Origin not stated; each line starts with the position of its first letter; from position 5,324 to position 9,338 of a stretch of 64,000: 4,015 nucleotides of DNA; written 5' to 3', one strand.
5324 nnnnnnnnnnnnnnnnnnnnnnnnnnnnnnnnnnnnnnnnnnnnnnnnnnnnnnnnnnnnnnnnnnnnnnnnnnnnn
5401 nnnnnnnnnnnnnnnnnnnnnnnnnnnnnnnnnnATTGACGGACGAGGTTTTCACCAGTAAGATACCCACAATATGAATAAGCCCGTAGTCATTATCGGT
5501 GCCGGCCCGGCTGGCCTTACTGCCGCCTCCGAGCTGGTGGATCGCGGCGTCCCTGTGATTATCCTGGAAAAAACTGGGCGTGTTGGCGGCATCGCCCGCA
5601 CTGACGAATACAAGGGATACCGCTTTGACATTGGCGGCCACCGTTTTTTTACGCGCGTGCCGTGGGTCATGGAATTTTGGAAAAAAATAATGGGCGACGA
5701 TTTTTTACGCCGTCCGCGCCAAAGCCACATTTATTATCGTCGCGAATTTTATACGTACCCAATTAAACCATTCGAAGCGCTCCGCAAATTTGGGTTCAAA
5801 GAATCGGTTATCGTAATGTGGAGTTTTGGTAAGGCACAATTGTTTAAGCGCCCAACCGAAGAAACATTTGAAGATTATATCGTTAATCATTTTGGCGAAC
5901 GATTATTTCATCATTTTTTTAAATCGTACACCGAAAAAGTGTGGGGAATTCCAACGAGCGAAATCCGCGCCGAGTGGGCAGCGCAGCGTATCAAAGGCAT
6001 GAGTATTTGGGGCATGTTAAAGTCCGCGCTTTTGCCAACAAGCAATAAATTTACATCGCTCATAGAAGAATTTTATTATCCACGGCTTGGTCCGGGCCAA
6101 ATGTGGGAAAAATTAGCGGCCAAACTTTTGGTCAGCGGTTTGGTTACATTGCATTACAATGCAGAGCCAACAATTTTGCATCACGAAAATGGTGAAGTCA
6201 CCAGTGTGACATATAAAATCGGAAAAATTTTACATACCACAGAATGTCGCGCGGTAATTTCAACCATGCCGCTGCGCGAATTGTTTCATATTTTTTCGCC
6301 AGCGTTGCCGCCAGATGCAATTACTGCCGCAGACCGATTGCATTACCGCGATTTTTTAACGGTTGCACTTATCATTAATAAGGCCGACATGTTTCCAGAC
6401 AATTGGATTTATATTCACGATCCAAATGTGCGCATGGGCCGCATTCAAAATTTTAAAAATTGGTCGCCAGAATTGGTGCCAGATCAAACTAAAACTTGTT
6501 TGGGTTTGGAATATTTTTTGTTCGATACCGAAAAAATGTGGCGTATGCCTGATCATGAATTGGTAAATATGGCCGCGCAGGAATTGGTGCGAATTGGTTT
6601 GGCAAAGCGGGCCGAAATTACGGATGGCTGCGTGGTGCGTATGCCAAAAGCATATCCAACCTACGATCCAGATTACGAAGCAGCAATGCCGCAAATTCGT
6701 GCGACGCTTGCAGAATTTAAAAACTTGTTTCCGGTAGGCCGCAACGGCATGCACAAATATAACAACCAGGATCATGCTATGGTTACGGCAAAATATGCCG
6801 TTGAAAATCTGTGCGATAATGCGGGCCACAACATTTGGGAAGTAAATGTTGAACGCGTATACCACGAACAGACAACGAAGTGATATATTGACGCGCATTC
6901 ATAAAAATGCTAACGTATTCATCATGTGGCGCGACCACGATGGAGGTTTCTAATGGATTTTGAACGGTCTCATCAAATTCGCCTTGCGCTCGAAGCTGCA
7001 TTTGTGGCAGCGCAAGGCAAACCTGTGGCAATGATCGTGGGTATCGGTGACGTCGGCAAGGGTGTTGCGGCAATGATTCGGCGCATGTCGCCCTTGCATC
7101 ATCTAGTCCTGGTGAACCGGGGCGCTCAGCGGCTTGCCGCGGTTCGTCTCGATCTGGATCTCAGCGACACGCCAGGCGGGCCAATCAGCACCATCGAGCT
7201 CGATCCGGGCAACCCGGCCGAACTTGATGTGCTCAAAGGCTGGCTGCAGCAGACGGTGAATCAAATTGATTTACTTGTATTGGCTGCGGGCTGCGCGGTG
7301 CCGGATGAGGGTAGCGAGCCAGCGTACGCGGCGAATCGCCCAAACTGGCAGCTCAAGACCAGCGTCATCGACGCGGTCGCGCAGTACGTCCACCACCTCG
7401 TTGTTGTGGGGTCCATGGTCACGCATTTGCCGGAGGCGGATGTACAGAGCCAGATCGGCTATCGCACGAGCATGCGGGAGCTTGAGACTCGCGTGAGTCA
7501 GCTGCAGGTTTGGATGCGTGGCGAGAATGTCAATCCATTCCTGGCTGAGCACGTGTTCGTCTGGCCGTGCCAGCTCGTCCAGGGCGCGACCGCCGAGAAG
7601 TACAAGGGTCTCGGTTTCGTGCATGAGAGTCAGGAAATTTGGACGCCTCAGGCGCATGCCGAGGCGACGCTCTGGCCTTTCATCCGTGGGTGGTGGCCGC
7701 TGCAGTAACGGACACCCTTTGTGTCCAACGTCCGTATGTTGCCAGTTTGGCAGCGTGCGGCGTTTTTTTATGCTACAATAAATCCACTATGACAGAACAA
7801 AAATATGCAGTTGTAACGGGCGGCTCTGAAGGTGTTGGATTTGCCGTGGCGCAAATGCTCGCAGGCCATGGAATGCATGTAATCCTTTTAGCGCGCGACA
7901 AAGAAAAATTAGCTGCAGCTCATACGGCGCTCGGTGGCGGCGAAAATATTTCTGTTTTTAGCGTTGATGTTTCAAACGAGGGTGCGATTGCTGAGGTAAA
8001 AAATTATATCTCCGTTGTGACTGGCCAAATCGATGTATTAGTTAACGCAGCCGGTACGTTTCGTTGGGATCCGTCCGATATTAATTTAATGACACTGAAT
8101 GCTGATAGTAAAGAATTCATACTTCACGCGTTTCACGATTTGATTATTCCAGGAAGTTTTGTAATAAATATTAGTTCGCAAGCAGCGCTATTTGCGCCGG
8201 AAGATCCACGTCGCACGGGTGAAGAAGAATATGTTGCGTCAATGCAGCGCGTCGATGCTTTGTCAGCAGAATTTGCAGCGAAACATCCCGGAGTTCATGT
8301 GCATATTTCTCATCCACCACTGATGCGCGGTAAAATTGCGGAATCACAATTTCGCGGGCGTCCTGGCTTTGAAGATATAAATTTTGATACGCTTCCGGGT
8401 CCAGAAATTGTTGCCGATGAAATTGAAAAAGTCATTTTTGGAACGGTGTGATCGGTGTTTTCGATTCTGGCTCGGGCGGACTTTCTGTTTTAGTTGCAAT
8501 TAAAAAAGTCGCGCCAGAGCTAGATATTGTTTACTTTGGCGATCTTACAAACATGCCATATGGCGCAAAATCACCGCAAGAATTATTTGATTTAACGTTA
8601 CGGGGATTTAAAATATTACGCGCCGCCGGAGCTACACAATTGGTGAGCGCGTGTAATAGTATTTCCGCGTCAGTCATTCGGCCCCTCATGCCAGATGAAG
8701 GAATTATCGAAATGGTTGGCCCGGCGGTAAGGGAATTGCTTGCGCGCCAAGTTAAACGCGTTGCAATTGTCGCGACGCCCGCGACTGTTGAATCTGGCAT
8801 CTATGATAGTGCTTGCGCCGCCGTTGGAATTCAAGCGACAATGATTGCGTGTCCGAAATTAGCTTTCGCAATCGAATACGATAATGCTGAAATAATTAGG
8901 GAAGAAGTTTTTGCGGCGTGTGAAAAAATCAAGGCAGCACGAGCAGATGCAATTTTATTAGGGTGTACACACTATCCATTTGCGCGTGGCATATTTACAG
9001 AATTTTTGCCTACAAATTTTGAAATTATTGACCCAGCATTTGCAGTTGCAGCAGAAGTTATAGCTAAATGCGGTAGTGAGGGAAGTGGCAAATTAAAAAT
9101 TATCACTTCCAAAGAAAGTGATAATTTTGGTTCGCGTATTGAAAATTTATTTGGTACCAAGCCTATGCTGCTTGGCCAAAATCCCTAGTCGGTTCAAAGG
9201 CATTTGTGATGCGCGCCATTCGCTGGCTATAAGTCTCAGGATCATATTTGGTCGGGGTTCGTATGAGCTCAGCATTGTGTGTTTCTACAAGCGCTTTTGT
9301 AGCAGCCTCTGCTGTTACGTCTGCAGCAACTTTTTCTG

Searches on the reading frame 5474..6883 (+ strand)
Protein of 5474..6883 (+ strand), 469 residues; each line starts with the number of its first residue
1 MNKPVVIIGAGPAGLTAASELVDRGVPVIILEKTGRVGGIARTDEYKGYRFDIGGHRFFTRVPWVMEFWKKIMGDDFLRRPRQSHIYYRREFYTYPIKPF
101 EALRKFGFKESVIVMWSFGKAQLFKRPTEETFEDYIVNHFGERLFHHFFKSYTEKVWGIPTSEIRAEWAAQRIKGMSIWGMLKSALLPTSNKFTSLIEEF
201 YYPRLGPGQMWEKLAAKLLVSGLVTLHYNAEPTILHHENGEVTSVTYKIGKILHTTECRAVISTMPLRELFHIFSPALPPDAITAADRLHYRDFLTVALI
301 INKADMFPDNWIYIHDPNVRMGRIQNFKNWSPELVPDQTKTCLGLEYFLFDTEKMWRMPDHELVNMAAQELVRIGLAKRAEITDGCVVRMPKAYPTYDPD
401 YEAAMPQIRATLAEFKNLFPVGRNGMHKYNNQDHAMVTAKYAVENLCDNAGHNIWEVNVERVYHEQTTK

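Call 42: search_protein_families(library=pfam, max_evalue=0.00001, proteins=[window:5474-6883:+])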
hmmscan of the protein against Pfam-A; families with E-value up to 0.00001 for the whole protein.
window:5474-6883:+ (469 aa): 5 families
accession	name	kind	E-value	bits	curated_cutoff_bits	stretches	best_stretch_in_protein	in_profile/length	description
PF01593.30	Amino_oxidase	-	2e-24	87.2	19.8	1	13-376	2-365/443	Flavin containing amine oxidoreductase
PF13450.12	NAD_binding_8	-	1.7e-15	57.5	21.9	1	7-71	1-67/68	NAD(P)-binding Rossmann-like domain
PF12831.13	FAD_oxidored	-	3.7e-07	30.2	27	0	5-41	2-38/416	FAD dependent oxidoreductase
PF01494.25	FAD_binding_3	-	1.1e-06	28.6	22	1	4-34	3-33/349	FAD binding domain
PF00890.30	FAD_binding_2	-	2.9e-06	27.2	20.4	1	5-39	2-36/414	FAD binding domain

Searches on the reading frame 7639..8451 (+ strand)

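Call 42: search_protein_families(library=pfam, max_evalue=0.00001, proteins=[window:7639-8451:+])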
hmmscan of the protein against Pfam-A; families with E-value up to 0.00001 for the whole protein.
window:7639-8451:+ (270 aa): 3 families
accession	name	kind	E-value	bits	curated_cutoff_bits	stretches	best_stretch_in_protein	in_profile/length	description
PF00106.31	adh_short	-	3e-18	66.4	26.6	1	55-233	1-186/195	short chain dehydrogenase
PF13561.12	adh_short_C2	-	1.5e-11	44.7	27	1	64-183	6-133/236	Enoyl-(Acyl carrier protein) reductase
PF08659.16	KR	-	7.9e-08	32.9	22.6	1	58-185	4-141/180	KR domain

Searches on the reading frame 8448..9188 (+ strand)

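Call 42: search_protein_families(library=pfam, max_evalue=0.00001, proteins=[window:8448-9188:+])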
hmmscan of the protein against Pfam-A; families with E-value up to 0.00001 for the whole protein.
window:8448-9188:+ (246 aa): 1 family
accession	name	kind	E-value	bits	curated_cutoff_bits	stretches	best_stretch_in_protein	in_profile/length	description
PF01177.27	Asp_Glu_race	-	8.3e-15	55.6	31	1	21-202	24-209/211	Asp/Glu/Hydantoin racemase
